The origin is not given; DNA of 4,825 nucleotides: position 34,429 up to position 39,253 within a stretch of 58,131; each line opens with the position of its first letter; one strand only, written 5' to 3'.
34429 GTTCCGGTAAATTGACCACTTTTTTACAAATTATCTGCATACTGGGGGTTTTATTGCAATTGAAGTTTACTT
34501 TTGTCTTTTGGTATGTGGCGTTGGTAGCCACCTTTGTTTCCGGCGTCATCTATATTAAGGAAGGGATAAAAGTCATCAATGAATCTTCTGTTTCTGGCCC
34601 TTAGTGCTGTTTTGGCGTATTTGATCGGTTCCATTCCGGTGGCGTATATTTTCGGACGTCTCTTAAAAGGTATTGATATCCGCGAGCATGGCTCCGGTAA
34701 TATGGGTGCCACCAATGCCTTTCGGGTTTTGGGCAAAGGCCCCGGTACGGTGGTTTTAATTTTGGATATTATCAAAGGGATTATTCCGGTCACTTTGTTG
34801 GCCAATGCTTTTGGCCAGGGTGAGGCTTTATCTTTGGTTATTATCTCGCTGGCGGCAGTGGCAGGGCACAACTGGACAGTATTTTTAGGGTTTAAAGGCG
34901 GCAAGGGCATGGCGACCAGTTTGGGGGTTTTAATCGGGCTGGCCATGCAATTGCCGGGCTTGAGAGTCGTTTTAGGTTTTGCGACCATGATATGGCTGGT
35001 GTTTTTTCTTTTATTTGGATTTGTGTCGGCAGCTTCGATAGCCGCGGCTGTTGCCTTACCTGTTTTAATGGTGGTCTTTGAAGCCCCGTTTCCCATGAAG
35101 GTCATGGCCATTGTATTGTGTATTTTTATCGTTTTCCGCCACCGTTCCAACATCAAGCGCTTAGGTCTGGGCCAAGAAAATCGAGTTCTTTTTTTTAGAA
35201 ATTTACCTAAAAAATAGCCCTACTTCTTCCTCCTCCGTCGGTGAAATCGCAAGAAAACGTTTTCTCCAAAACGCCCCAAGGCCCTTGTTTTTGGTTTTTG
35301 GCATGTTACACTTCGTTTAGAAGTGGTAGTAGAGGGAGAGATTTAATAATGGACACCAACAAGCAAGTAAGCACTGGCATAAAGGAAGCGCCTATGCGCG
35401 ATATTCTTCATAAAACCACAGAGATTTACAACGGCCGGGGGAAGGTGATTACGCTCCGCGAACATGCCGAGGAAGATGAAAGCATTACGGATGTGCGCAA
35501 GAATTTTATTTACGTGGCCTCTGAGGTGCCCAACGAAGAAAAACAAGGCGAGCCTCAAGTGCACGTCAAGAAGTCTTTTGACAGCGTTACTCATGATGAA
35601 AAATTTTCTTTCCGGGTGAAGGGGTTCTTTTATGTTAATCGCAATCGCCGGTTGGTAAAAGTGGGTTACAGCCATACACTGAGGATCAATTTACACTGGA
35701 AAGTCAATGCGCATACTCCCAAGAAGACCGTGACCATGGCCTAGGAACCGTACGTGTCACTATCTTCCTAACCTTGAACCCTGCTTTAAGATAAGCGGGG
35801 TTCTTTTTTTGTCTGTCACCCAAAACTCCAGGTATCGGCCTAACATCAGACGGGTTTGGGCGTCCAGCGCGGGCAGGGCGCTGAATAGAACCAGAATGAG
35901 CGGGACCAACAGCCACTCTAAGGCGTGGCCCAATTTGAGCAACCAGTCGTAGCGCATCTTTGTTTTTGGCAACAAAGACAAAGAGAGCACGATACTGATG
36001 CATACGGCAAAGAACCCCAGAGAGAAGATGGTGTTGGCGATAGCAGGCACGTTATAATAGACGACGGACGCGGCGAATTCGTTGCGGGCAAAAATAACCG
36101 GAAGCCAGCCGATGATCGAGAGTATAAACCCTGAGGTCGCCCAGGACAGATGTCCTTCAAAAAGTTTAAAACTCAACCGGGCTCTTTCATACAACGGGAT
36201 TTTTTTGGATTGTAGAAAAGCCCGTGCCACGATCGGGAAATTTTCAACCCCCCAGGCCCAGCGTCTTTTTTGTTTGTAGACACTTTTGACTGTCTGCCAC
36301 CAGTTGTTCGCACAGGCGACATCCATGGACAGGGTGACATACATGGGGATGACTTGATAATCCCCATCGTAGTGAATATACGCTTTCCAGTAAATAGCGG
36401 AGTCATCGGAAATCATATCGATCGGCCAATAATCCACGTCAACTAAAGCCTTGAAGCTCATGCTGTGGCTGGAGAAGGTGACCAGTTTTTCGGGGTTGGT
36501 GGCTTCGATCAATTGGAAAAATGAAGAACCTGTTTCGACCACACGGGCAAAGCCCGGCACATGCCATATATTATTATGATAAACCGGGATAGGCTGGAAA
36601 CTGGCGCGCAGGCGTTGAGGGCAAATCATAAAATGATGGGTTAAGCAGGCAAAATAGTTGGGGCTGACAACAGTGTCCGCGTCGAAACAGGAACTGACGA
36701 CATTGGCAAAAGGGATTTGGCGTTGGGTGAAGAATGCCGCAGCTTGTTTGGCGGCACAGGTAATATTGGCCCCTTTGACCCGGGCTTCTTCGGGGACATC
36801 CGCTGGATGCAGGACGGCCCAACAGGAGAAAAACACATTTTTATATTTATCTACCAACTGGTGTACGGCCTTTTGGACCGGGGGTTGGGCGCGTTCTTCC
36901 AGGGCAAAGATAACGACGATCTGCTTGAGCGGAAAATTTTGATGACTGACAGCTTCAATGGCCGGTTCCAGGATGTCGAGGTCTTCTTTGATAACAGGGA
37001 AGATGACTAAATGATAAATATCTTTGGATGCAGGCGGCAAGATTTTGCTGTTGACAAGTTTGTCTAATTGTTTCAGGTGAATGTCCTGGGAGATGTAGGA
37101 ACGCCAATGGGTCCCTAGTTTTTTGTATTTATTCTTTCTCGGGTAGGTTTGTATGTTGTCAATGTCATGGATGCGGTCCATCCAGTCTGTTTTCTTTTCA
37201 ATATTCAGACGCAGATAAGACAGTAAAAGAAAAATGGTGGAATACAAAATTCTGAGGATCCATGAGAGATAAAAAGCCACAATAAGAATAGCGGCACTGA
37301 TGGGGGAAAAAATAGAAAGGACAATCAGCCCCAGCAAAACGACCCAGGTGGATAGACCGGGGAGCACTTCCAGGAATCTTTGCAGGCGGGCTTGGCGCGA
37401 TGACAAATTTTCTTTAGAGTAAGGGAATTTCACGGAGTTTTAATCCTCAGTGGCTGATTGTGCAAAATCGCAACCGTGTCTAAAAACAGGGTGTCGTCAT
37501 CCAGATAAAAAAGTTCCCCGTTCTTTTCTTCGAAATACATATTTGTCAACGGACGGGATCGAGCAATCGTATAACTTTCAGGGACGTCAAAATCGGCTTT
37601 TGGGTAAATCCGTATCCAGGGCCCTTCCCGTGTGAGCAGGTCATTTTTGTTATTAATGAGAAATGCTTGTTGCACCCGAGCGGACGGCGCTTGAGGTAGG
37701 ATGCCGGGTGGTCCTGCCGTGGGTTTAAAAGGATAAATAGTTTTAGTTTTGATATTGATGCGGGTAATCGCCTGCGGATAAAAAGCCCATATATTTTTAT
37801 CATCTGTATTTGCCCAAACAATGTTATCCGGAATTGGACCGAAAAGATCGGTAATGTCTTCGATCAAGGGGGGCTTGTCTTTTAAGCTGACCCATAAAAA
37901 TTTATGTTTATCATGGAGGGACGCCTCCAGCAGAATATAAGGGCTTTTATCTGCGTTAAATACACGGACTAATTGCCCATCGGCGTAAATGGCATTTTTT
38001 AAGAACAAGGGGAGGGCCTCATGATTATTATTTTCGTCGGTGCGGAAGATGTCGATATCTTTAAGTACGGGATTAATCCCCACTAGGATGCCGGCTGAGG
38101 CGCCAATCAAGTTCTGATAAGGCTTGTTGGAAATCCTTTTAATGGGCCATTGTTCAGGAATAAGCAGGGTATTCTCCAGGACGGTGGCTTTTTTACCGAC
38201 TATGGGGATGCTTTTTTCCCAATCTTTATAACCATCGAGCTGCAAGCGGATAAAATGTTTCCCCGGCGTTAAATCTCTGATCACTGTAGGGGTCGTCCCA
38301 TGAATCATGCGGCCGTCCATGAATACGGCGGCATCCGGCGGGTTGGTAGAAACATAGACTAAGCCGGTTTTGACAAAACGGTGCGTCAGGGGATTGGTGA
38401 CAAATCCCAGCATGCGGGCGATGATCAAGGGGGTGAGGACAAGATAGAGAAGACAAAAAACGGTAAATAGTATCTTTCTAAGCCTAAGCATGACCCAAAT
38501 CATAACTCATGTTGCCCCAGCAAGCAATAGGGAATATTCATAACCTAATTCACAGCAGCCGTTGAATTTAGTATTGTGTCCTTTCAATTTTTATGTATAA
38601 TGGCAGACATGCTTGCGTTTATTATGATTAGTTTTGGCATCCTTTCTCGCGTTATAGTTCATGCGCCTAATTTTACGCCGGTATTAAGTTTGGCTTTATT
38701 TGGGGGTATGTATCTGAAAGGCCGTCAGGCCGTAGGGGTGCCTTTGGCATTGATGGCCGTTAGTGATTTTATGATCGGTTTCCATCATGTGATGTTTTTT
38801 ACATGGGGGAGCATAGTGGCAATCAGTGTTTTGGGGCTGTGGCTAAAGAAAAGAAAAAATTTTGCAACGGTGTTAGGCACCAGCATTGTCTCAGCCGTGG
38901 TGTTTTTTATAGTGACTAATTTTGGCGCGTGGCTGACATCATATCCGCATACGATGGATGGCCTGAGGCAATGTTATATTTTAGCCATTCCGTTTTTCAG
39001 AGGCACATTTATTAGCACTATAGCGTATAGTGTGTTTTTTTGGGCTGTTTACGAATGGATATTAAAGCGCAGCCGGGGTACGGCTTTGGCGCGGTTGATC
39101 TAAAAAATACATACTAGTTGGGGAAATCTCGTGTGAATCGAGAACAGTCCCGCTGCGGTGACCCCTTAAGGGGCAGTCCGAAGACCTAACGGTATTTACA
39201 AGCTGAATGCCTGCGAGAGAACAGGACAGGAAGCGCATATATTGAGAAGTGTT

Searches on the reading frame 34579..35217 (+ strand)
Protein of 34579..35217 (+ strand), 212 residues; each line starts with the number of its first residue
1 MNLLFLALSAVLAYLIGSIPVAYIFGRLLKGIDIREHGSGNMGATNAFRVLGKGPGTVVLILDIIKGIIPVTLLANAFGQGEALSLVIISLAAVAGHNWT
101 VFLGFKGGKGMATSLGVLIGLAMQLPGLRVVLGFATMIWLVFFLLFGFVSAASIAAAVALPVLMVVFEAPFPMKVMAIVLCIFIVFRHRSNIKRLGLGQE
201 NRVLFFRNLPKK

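Call 27: search_protein_families(library=pfam, proteins=[window:34579-35217:+], max_evalue=0.001)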
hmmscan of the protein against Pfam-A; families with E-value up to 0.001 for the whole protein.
window:34579-35217:+ (212 aa): 1 family
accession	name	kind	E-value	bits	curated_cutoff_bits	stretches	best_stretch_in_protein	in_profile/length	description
PF02660.20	G3P_acyltransf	-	1.7e-54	184.8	24.1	1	12-195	1-164/164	Glycerol-3-phosphate acyltransferase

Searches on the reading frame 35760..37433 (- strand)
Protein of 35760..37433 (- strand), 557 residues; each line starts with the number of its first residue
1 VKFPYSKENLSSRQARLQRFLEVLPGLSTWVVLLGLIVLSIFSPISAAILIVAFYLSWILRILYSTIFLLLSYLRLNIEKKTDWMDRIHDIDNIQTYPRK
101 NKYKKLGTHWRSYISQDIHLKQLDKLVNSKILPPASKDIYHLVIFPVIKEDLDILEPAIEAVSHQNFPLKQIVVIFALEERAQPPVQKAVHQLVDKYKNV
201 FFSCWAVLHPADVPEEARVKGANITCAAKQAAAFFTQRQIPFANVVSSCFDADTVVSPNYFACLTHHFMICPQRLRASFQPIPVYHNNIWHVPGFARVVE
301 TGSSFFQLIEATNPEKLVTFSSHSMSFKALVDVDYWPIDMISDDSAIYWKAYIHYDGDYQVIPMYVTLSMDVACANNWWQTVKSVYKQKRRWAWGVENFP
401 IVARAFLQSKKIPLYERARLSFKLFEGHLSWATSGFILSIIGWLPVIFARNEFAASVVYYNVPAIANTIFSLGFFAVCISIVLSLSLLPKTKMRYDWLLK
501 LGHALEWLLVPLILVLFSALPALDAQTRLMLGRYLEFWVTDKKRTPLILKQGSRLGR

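Call 27: search_protein_families(library=pfam, proteins=[window:35760-37433:-], max_evalue=0.001)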
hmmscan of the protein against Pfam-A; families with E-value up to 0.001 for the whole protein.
window:35760-37433:- (557 aa): 1 family
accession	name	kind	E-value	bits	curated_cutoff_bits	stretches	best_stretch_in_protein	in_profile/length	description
PF13632.12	Glyco_trans_2_3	-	2.1e-06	28.1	27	1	250-460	5-190/198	Glycosyl transferase family group 2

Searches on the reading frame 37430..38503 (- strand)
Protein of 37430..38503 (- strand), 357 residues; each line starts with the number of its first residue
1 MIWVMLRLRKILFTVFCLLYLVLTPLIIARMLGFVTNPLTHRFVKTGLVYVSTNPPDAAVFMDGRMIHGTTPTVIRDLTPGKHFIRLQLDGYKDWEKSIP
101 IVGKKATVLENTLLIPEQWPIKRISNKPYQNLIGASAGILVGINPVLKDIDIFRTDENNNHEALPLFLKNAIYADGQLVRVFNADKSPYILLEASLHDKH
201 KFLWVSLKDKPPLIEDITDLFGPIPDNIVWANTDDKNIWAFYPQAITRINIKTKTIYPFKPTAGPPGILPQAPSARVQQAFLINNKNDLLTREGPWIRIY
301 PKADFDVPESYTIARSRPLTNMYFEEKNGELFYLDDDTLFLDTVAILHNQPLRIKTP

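Call 9: find_encoding_contigs(protein=window:37430-38503:-, flank=10000, max_places=10)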
Protein window:37430-38503:- (357 aa): 2 contigs read that carry it; 2 places shown.
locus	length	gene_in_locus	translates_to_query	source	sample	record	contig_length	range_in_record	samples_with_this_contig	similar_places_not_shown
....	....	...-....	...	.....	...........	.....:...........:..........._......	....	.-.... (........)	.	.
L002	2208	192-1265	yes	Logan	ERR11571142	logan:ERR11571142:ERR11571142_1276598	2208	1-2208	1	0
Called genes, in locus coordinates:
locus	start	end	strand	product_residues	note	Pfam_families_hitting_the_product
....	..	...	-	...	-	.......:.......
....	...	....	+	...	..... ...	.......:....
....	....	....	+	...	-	?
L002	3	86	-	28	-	?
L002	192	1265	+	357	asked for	PF08308:PEGA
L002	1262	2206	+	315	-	?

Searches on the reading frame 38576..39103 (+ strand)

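Call 27: search_protein_families(library=pfam, proteins=[window:38576-39103:+], max_evalue=0.001)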
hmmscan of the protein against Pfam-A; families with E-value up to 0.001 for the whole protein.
window:38576-39103:+ (175 aa): 1 family
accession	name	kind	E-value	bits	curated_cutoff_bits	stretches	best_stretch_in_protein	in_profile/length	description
PF20221.3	DUF6580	-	2.2e-43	148.7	27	1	13-165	9-158/162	Family of unknown function (DUF6580)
